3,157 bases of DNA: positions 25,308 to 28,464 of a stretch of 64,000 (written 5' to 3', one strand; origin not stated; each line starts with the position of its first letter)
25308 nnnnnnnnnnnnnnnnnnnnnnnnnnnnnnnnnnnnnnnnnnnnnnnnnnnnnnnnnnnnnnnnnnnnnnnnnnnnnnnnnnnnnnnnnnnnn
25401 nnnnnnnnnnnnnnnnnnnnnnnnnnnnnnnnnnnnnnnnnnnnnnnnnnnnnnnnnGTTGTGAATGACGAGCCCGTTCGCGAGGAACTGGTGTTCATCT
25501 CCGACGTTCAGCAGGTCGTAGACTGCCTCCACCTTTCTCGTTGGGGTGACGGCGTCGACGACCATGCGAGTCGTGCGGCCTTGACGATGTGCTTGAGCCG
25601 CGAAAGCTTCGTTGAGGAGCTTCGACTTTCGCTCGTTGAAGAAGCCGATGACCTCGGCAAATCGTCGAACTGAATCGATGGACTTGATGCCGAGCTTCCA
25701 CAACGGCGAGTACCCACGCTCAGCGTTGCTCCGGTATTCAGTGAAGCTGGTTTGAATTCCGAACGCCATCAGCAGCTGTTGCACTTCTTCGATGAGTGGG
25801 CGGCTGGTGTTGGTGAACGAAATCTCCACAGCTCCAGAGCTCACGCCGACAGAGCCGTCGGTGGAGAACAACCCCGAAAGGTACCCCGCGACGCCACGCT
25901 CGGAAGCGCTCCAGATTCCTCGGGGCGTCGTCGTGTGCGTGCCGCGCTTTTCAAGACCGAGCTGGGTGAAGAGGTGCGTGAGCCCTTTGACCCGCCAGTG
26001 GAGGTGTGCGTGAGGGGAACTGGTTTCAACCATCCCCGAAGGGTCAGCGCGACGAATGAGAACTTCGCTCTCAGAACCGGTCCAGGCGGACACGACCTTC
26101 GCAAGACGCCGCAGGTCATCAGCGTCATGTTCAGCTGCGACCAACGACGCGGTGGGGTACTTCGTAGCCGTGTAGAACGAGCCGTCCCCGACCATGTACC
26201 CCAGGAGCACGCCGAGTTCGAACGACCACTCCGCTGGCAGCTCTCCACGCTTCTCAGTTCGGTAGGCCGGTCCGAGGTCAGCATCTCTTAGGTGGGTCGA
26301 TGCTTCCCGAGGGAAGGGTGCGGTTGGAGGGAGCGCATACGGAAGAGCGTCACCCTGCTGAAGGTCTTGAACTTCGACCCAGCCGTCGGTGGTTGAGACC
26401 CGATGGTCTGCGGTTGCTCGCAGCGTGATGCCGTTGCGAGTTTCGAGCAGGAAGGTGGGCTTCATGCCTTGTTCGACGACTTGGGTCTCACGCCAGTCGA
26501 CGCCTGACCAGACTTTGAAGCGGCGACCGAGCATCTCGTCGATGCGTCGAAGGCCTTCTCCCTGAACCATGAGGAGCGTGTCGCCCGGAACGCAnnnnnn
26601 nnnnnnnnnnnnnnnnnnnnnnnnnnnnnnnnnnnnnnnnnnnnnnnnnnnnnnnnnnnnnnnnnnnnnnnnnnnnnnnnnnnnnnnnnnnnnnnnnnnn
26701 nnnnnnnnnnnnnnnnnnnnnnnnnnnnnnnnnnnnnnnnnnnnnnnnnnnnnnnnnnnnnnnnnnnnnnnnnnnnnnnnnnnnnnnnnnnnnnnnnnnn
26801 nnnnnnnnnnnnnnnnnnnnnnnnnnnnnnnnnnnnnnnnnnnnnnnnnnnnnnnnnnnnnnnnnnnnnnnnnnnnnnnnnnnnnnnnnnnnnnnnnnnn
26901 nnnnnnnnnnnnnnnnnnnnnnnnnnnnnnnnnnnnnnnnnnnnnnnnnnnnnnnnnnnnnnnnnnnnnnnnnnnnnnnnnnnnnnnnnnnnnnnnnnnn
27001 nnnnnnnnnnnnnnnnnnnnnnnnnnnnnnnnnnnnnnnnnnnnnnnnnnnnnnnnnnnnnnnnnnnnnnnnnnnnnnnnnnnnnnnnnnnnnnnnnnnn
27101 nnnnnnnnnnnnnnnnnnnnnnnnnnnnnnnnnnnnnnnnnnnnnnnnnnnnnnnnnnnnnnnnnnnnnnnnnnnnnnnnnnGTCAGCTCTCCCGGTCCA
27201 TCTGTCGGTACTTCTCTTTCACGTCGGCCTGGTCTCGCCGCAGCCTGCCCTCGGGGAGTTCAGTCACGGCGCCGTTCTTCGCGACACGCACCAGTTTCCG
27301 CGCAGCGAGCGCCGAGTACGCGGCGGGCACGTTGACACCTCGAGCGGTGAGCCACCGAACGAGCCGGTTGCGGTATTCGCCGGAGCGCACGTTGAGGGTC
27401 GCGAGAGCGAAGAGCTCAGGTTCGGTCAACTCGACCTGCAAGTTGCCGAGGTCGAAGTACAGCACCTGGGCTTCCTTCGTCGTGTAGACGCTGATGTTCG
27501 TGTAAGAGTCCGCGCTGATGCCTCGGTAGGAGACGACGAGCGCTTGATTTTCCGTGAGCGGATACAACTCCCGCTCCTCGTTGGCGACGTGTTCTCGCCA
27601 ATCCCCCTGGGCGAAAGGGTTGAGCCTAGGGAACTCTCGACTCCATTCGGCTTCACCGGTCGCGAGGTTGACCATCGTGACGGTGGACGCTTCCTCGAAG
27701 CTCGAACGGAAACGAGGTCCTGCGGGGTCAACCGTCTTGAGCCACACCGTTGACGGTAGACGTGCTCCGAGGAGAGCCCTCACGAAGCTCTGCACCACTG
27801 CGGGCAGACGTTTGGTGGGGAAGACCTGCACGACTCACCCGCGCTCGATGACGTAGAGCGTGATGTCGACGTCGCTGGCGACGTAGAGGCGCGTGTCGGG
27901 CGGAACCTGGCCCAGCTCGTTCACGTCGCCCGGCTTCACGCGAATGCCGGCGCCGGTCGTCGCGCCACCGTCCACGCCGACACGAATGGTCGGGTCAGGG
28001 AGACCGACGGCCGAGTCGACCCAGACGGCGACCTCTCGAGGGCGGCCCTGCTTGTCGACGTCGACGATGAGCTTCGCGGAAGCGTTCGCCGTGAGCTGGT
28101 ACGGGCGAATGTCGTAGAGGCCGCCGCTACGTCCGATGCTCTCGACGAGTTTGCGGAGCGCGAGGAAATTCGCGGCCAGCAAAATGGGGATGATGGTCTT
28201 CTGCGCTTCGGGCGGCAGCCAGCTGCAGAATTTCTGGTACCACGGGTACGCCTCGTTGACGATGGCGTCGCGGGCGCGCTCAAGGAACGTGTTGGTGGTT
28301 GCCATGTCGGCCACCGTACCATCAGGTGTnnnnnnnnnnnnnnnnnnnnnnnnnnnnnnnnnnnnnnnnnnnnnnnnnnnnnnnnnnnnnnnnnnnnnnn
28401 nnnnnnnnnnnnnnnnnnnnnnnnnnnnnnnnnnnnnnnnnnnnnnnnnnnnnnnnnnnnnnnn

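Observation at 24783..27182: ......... intein inside an uncharacterised Cys-rich host protein, beside two HNH endonucleases and a methyltransferase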

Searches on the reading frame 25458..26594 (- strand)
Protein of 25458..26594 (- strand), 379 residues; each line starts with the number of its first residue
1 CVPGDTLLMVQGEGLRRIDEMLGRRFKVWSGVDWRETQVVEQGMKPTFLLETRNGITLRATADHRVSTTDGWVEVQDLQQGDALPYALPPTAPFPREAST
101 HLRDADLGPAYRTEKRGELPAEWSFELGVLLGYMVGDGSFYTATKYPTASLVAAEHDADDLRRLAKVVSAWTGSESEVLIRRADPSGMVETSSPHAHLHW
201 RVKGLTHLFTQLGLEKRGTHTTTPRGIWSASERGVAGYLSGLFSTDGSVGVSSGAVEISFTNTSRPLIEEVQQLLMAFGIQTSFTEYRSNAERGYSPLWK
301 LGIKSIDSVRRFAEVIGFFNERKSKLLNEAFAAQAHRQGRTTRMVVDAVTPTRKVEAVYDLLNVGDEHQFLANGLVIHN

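Call 58: search_protein_families(library=ncbifam, max_evalue=0.1, proteins=[window:25458-26594:-])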
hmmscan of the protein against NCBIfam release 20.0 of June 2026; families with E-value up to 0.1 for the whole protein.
window:25458-26594:- (379 aa): 10 families
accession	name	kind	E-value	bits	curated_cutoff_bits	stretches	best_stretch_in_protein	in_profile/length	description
NF005852.0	PRK07773.1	equivalog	2.5e-25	88.9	780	2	129-331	510-709/886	replicative DNA helicase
NF038162.1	RtcB_rel_intein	exception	3.8e-14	51.7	1150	1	48-325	151-451/961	intein-containing RtcB family protein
NF006207.0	PRK08332.1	equivalog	5.3e-14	50.4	2400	1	37-379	938-1241/1684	vitamin B12-dependent ribonucleotide reductase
NF038098.1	GyrA_w_intein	exception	7.9e-13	47.2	1850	1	214-341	315-436/1232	intein-containing DNA gyrase subunit A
NF011418.0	PRK14845.1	equivalog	3.5e-09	35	756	1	53-331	99-312/1049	translation initiation factor IF-2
NF007072.0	PRK09519.1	equivalog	7.9e-09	34.4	1024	1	40-340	300-579/790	intein-containing recombinase RecA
NF045703.1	rSAM_Tes_intein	exception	2e-06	25.9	1700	1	235-378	463-609/1040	tetraether lipid synthase Tes, intein-containing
NF011491.0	PRK14898.1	equivalog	3.2e-05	22.2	783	1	223-328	325-420/860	DNA-directed RNA polymerase subunit A''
NF038136.1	rSAM_Rv_intein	exception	4.7e-05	22.4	700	1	34-379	114-334/574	intein-containing Rv2578c family radical SAM protein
TIGR01445.1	intein_Nterm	domain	0.00031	21.7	24.5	1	1-67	1-82/83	intein N-terminal splicing region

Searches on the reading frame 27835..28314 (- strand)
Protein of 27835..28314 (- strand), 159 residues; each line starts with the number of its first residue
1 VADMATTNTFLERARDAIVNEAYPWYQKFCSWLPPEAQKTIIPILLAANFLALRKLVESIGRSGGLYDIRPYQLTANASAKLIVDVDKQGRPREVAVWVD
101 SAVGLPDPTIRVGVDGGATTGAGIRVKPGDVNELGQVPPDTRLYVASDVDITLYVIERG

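Call 4: search_protein_families(library=pfam, max_evalue=1, proteins=[window:27835-28314:-])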
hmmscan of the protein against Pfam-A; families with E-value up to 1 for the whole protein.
window:27835-28314:- (159 aa): 0 families

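Call 5: search_protein_families(library=phrogs, max_evalue=0.01, proteins=[window:27835-28314:-])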
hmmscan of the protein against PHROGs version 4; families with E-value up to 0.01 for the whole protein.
window:27835-28314:- (159 aa): 0 families

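Call 58: search_protein_families(library=ncbifam, max_evalue=0.1, proteins=[window:27835-28314:-])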
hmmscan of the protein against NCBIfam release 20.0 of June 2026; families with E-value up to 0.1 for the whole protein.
window:27835-28314:- (159 aa): 1 family
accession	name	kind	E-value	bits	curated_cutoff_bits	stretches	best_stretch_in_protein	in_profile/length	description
NF051881.1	StressantisigmaChrR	equivalog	0.076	12.6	300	1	55-128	37-112/209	cadmium/peroxide/UV radiation responsive anti-sigma factor ChrR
